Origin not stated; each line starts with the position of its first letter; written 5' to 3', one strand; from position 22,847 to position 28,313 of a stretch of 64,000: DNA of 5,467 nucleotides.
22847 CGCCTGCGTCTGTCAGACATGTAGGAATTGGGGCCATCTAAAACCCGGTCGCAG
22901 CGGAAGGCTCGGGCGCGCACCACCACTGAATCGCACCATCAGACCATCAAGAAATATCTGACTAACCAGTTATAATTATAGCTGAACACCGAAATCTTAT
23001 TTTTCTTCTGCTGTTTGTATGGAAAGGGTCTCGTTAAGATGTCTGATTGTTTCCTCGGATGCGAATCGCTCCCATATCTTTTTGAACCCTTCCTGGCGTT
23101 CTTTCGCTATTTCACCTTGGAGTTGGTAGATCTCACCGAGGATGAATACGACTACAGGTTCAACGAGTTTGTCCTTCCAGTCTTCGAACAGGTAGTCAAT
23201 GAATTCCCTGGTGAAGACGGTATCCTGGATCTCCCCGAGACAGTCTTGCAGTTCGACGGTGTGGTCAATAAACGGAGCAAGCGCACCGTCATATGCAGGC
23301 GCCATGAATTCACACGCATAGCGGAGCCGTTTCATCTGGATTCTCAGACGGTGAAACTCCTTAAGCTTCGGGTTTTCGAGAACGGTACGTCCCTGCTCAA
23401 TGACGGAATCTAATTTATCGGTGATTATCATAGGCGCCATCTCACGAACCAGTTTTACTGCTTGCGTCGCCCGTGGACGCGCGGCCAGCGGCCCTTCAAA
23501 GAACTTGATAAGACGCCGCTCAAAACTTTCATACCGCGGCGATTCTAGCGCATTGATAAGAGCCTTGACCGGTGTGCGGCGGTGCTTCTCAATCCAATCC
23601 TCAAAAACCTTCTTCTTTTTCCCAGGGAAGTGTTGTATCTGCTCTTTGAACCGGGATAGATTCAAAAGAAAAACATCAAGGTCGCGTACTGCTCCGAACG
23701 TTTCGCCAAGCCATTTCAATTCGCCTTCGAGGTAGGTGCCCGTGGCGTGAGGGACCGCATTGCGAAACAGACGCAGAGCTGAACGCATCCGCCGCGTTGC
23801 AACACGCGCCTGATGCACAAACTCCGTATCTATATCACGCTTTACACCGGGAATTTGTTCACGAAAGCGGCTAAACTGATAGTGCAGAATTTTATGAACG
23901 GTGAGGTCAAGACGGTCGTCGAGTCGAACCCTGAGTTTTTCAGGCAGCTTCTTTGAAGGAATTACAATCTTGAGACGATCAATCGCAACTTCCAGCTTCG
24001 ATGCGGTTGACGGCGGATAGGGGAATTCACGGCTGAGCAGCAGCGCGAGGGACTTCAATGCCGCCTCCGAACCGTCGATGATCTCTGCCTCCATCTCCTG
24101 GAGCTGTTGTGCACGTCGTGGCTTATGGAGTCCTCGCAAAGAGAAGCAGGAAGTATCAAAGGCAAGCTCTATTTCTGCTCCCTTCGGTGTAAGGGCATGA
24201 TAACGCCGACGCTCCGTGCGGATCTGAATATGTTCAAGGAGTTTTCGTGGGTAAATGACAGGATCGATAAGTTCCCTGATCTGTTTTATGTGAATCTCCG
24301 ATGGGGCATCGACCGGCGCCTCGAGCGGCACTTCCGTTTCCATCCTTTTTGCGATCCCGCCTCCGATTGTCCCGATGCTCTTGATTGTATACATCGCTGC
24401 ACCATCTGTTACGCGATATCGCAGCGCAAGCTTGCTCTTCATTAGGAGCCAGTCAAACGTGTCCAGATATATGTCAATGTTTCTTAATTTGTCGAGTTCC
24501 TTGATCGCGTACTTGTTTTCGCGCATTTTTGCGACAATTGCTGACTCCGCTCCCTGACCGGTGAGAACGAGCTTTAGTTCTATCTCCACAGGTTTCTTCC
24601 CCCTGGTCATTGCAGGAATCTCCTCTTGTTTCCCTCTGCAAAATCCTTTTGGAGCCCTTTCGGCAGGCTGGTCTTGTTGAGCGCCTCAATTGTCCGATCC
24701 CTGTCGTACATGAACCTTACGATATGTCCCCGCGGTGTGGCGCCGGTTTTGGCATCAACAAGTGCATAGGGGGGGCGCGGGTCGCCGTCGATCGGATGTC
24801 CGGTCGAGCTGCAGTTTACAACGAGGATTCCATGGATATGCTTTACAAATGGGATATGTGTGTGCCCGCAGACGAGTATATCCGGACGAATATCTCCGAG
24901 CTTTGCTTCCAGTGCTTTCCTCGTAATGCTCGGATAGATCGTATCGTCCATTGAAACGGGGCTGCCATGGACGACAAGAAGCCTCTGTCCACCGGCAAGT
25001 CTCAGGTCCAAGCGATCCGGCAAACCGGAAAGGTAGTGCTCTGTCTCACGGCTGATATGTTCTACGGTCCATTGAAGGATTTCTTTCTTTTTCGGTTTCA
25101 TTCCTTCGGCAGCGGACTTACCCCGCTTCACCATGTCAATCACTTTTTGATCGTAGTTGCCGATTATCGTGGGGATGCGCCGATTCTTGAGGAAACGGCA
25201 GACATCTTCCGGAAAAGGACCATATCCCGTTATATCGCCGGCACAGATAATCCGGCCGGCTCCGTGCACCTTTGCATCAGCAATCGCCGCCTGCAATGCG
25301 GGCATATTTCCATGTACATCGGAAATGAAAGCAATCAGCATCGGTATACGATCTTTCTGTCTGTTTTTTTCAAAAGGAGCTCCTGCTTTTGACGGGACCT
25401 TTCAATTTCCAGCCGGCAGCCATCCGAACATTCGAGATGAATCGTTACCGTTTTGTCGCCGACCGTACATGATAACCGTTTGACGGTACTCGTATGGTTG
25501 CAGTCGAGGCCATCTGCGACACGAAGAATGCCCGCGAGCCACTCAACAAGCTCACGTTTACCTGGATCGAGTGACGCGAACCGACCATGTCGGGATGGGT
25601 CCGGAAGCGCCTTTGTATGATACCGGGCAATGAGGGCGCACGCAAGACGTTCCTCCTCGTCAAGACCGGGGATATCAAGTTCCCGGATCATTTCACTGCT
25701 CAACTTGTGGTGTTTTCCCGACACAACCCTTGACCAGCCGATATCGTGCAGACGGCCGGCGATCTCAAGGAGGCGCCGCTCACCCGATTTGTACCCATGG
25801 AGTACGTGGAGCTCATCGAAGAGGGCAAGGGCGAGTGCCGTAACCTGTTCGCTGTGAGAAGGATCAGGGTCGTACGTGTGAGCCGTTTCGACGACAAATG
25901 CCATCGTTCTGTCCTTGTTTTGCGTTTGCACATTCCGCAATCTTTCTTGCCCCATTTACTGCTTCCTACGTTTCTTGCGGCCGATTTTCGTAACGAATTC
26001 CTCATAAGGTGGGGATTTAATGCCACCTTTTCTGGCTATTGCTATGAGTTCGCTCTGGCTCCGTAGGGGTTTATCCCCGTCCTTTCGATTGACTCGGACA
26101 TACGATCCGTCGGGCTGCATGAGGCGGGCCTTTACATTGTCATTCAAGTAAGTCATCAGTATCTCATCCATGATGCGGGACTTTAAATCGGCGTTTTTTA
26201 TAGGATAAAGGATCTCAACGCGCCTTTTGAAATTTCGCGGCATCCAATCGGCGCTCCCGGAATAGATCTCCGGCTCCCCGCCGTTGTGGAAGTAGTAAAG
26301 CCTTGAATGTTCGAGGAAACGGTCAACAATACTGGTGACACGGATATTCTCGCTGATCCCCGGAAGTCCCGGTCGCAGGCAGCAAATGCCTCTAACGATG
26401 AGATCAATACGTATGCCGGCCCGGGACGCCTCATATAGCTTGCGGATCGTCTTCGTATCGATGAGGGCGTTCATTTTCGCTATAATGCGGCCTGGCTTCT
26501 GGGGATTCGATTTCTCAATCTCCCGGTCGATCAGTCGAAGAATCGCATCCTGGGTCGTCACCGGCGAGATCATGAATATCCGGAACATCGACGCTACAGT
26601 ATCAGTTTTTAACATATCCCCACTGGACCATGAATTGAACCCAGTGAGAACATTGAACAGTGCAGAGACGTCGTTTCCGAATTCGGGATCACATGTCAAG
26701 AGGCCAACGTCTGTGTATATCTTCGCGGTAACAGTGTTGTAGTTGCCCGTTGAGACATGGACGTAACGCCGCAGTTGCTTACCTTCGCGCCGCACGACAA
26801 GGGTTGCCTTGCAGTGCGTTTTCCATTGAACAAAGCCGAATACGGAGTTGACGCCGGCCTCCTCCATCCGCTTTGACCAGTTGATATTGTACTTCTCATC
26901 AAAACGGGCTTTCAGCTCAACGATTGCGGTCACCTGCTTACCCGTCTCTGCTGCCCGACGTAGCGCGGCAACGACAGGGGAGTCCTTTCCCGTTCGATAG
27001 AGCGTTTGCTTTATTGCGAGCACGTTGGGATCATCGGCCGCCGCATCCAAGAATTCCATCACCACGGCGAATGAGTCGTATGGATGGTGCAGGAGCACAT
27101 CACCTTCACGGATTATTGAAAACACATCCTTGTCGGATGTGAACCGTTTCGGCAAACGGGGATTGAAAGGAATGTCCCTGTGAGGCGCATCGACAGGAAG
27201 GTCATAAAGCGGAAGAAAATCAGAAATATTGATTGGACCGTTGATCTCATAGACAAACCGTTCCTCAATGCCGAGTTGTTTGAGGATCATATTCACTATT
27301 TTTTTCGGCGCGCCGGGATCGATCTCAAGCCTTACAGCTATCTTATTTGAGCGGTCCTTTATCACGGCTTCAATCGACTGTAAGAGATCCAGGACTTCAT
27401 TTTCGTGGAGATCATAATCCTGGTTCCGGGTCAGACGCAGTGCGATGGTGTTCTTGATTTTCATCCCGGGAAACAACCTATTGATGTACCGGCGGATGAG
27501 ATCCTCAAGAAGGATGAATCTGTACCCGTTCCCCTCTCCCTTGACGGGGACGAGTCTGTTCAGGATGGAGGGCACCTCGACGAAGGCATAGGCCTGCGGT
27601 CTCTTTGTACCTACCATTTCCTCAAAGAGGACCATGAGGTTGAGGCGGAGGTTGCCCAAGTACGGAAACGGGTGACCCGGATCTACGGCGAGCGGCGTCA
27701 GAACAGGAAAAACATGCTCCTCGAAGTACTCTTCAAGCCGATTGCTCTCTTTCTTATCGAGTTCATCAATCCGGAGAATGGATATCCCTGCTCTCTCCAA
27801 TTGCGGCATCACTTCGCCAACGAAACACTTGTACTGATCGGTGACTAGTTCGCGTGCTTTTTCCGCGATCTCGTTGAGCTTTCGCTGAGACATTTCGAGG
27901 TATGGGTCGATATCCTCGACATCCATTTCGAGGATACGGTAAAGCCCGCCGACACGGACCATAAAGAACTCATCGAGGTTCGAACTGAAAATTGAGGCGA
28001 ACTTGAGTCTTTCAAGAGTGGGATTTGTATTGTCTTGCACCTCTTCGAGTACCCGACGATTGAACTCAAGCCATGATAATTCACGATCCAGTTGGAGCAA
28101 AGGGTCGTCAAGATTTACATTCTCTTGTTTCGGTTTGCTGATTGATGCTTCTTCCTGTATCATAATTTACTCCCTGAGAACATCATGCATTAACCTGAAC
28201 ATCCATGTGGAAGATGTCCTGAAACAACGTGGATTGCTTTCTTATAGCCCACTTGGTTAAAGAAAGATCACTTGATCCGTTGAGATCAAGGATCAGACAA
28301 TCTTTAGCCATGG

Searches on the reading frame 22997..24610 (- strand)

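Call 60: search_protein_families(library=pfam, proteins=[window:22997-24610:-], max_evalue=0.00001)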
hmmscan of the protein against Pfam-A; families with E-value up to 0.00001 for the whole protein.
window:22997-24610:- (537 aa): 2 families
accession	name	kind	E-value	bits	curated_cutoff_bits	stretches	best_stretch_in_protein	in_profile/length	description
PF05235.19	CHAD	-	1e-54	186.4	25.6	1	241-471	2-227/228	CHAD domain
PF01928.26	CYTH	-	6.3e-14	52.6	23.2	1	9-189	3-157/179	CYTH domain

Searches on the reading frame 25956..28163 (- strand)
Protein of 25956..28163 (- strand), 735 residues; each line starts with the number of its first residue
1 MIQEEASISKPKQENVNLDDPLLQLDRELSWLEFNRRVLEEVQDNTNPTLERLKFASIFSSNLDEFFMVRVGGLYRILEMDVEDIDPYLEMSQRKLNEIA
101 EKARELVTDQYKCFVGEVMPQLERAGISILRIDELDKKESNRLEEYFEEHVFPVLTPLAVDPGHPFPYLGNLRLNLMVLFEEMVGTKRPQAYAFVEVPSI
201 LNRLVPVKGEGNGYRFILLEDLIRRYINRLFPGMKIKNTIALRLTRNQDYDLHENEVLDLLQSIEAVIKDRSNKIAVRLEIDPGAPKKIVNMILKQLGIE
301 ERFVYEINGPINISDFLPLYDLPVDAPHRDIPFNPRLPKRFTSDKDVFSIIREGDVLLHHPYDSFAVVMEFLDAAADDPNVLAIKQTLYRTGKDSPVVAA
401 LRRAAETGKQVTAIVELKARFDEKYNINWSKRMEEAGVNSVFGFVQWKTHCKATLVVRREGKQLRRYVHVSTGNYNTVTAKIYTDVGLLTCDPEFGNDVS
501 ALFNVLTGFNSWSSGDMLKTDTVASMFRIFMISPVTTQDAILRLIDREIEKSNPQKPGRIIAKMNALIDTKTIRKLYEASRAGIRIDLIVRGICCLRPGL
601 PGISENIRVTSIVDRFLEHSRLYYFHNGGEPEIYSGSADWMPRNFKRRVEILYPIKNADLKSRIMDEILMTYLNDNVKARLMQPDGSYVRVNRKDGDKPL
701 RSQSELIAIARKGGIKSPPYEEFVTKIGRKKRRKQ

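Call 60: search_protein_families(library=pfam, proteins=[window:25956-28163:-], max_evalue=0.00001)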
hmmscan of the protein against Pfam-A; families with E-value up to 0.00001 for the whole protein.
window:25956-28163:- (735 aa): 5 families
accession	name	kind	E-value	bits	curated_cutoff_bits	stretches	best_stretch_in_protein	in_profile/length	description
PF17941.7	PP_kinase_C_1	-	1.3e-72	243.2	25.7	1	346-509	1-164/167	Polyphosphate kinase C-terminal domain 1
PF13090.12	PP_kinase_C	-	1.8e-68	229.8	25.8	1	531-703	2-172/172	Polyphosphate kinase C-terminal domain 2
PF02503.22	PP_kinase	-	3.7e-57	193.4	31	1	139-317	2-181/183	Polyphosphate kinase middle domain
PF13089.11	PP_kinase_N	-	1.1e-35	122.6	23.8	1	25-129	2-106/107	Polyphosphate kinase N-terminal domain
PF13091.12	PLDc_2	-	5.2e-07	30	27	0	567-667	19-127/132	PLD-like domain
